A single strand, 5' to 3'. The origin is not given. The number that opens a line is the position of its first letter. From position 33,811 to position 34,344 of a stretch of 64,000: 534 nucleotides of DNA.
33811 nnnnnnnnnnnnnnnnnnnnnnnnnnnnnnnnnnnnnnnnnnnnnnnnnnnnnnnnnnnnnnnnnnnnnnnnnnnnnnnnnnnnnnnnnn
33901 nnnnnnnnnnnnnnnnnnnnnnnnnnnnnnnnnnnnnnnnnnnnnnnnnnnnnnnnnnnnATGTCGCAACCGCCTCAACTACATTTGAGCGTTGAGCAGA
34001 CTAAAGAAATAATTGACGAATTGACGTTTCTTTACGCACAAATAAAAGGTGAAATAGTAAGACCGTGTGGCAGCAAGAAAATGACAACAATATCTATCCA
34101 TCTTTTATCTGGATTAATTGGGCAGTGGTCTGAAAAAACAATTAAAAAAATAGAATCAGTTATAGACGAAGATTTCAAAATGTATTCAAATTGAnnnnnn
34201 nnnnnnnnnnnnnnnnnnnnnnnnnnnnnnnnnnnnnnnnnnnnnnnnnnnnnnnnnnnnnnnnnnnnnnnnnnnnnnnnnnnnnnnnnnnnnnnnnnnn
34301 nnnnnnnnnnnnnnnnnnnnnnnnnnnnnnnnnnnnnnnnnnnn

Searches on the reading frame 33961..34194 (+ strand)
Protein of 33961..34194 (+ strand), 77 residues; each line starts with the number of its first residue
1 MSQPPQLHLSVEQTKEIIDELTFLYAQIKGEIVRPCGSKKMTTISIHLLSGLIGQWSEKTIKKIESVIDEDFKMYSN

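Call 57: search_protein_families(library=pfam, proteins=[window:33961-34194:+], max_evalue=1)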
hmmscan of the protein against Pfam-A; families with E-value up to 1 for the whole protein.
window:33961-34194:+ (77 aa): 1 family
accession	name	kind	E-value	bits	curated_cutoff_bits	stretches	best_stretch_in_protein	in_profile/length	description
PF24824.1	PH_SPT16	-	0.14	12.6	23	1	19-54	36-71/129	FACT complex subunit SPT16 PH-like domain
